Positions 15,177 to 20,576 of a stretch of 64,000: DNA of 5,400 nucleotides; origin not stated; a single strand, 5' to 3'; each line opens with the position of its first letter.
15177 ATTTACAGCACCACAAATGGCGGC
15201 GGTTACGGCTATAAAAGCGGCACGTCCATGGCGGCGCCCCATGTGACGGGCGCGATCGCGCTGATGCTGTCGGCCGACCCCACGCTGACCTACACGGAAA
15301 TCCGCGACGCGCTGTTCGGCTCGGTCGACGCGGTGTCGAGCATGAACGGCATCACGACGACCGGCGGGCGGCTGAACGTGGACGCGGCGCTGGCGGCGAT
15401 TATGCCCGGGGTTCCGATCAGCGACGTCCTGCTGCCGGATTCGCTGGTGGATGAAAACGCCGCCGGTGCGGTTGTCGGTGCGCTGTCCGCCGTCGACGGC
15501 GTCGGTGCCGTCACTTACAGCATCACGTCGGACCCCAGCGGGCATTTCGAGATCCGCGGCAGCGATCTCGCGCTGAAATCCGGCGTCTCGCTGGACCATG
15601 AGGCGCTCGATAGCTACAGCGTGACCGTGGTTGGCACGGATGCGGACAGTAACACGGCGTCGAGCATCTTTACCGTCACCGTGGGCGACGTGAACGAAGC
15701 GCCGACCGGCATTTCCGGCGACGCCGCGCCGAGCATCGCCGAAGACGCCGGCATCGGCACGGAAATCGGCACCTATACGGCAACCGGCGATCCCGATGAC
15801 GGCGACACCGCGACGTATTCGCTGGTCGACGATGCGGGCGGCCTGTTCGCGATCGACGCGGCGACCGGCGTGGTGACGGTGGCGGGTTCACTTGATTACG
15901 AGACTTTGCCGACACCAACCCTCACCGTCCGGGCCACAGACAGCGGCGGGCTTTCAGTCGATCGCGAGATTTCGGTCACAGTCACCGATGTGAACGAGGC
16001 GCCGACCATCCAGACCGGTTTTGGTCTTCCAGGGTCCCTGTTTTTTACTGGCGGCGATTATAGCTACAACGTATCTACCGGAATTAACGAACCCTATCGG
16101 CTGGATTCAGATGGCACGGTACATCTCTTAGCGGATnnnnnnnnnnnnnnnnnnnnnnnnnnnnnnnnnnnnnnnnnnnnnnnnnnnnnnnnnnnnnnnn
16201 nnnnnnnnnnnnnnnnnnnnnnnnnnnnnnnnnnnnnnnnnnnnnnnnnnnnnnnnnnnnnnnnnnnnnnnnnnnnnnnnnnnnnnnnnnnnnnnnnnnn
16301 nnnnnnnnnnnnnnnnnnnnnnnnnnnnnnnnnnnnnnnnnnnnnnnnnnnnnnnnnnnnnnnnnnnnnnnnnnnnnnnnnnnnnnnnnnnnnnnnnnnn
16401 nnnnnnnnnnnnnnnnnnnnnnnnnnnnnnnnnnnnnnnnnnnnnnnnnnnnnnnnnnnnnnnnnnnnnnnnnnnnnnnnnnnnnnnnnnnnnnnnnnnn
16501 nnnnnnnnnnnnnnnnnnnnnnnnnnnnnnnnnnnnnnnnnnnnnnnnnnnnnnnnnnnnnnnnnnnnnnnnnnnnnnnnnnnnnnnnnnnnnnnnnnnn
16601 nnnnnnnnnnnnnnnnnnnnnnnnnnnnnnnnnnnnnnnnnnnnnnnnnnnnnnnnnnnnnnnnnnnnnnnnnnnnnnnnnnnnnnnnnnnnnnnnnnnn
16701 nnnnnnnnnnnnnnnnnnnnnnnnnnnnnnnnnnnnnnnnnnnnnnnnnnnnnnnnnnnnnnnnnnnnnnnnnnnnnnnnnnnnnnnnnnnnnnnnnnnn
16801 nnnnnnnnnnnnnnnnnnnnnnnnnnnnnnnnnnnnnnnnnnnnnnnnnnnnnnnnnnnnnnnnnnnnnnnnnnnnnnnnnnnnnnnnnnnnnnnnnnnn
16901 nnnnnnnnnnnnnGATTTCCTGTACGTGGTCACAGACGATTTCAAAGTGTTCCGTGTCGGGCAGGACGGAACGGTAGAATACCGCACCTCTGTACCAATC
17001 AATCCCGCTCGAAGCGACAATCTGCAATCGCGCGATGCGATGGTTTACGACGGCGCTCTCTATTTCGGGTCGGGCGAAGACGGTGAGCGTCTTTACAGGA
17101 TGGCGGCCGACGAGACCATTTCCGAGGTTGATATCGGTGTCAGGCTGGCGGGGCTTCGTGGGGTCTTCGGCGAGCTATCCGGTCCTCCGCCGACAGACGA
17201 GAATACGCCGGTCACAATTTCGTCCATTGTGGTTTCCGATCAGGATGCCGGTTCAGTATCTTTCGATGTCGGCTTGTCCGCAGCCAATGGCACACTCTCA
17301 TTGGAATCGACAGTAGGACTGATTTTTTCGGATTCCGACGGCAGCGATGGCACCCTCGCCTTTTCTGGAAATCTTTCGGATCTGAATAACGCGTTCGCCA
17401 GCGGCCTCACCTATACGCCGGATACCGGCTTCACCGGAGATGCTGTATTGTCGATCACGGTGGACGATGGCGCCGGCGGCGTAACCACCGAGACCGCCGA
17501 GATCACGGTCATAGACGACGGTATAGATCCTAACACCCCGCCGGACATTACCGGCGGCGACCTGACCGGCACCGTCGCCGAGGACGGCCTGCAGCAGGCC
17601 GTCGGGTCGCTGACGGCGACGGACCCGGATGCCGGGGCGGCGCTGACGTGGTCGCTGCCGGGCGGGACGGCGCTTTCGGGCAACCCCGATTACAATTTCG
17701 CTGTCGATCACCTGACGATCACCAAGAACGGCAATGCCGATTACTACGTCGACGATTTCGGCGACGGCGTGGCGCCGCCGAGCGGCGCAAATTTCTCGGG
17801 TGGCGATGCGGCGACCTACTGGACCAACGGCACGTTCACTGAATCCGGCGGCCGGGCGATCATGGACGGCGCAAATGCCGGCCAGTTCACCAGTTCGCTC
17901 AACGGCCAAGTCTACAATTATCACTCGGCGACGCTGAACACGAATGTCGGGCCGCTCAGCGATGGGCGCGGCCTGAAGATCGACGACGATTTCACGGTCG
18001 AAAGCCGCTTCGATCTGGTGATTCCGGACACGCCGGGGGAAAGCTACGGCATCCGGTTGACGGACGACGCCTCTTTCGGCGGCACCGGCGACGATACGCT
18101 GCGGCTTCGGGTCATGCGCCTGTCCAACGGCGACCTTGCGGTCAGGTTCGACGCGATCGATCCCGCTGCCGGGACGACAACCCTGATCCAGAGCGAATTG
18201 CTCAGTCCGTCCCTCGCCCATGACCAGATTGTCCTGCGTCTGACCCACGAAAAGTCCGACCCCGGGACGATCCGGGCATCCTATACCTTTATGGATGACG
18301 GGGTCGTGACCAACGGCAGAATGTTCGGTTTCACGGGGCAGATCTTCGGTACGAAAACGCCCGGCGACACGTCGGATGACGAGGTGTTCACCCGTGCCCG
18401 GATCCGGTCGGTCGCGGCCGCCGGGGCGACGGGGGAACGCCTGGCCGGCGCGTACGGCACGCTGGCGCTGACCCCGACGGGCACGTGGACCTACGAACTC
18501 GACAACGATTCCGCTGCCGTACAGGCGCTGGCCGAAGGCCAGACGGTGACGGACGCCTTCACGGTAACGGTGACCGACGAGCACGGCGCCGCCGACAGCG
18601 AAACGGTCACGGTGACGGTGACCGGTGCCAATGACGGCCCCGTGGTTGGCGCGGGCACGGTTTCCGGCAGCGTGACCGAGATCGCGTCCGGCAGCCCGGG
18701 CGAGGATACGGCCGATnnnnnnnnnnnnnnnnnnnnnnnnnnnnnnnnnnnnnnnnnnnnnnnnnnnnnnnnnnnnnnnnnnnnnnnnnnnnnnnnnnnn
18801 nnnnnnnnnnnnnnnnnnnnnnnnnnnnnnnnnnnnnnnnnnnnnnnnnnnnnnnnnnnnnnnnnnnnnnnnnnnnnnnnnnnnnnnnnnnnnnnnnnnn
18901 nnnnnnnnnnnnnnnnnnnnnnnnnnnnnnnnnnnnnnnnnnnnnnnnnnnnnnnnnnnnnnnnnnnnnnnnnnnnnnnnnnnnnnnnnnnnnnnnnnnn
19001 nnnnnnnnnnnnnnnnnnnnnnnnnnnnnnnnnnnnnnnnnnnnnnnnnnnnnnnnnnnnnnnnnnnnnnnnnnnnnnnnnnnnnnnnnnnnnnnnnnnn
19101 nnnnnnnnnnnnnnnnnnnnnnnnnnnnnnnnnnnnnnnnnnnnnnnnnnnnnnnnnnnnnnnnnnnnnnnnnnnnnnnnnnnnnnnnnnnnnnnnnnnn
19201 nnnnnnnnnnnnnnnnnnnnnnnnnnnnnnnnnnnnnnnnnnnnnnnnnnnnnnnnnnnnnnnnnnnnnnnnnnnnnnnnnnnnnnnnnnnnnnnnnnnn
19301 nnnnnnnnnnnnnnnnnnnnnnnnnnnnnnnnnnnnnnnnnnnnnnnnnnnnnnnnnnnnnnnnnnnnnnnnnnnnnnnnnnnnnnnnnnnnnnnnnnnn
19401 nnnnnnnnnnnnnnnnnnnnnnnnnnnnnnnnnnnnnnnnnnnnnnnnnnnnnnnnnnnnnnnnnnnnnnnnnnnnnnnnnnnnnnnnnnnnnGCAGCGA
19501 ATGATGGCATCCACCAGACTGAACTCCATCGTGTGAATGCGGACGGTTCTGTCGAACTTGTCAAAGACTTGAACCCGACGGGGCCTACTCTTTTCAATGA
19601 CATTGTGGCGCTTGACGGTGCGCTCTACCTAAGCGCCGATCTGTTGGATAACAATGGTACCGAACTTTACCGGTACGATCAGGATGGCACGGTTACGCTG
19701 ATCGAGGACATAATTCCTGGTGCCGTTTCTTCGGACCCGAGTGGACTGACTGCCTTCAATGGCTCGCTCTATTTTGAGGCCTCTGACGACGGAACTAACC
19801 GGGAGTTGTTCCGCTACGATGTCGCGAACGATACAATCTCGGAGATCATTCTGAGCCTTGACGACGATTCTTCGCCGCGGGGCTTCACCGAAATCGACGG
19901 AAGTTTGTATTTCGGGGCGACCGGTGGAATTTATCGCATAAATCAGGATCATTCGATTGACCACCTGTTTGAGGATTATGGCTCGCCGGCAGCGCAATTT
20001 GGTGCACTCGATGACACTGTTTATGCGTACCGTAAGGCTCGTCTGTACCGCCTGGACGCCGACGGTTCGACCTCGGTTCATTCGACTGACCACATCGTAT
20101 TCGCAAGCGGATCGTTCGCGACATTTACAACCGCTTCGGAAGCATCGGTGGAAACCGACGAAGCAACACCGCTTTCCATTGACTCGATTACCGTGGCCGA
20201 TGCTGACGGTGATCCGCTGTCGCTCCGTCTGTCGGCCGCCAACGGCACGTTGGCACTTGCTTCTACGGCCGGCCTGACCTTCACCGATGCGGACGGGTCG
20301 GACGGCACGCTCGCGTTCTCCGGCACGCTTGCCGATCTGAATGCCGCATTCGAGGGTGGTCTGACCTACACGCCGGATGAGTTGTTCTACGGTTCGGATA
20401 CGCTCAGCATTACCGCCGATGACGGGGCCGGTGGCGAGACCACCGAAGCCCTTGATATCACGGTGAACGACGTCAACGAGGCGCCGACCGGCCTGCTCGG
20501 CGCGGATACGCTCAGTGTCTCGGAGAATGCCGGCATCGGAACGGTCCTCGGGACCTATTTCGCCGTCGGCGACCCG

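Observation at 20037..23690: The last 1,217 residues of the RTX protein contain no lysine, despite an adjacent lysine acyltransferase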

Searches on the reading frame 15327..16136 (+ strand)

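Call 40: search_protein_families(library=pfam, max_evalue=0.01, proteins=[window:15327-16136:+])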
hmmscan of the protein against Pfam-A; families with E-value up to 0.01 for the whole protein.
window:15327-16136:+ (270 aa): 2 families
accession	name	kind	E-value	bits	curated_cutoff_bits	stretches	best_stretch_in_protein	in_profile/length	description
PF00028.23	Cadherin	-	4.3e-22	78.8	28.8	2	136-220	4-91/93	Cadherin domain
PF05345.18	He_PIG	-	6.8e-05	23.7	24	1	152-220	27-96/96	Putative Ig domain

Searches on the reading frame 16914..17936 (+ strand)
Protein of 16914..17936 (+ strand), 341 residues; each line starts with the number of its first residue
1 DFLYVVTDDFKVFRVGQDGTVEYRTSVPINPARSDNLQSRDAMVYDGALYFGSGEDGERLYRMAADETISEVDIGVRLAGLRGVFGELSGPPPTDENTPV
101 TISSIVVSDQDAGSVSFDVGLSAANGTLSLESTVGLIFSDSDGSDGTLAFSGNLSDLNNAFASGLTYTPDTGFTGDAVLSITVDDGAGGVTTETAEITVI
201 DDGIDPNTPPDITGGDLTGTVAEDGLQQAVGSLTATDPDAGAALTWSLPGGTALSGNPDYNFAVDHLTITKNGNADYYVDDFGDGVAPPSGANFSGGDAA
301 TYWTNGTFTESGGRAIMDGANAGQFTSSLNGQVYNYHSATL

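Call 40: search_protein_families(library=pfam, max_evalue=0.01, proteins=[window:16914-17936:+])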
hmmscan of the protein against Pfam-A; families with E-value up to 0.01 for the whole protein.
window:16914-17936:+ (341 aa): 3 families
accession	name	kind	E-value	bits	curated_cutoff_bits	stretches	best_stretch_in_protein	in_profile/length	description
PF17963.7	Big_9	-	7.2e-05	24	23.6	1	139-198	26-89/89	Bacterial Ig domain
PF17892.7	Cadherin_5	-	0.00029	21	26.5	1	160-199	58-97/98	Cadherin-like domain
PF05688.17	BIg21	-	0.0039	18.1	27.4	1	96-195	2-90/109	Bacterial Immunoglobulin-like 21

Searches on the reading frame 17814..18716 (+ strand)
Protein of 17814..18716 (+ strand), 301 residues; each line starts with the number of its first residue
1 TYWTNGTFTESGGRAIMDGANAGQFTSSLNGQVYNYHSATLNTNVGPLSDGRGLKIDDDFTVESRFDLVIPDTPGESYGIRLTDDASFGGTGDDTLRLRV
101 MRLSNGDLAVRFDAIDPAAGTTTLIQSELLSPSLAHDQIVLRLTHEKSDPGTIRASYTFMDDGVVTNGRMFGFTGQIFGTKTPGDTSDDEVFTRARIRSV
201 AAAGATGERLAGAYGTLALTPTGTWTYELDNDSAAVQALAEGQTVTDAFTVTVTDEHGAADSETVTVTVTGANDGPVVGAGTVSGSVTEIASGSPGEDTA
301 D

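Call 40: search_protein_families(library=pfam, max_evalue=0.01, proteins=[window:17814-18716:+])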
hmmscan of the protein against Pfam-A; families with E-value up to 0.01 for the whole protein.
window:17814-18716:+ (301 aa): 4 families
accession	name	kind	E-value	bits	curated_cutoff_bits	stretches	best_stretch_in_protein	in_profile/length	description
PF17963.7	Big_9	-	1.1e-06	29.9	23.6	1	193-268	36-89/89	Bacterial Ig domain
PF22352.2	K319L-like_PKD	-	0.00021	21.7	27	1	230-269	45-84/84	K319L-like, PKD domain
PF17803.7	Cadherin_4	-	0.0011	19.9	25.1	1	264-289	2-25/71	Bacterial cadherin-like domain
PF14879.11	DUF4489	-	0.0067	17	27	0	236-280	92-138/151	Domain of unknown function (DUF4489)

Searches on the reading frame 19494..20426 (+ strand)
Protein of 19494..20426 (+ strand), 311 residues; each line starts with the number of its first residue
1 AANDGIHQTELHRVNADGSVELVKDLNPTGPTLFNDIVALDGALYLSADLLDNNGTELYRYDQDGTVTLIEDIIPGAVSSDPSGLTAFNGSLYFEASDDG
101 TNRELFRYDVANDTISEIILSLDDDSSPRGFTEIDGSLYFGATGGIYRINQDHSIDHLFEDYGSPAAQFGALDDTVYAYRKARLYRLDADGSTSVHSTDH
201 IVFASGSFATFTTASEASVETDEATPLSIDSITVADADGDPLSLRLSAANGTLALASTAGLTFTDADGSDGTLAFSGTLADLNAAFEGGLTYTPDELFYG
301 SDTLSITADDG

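Call 40: search_protein_families(library=pfam, max_evalue=0.01, proteins=[window:19494-20426:+])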
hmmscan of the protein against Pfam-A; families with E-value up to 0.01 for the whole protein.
window:19494-20426:+ (311 aa): 3 families
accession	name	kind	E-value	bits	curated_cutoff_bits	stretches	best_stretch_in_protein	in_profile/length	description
PF17963.7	Big_9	-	7.5e-07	30.4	23.6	1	213-282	5-77/89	Bacterial Ig domain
PF17892.7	Cadherin_5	-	0.0015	18.8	26.5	0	220-283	15-85/98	Cadherin-like domain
PF17164.10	DUF5122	-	0.0039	17.9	27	0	182-192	21-31/36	Domain of unknown function (DUF5122) beta-propeller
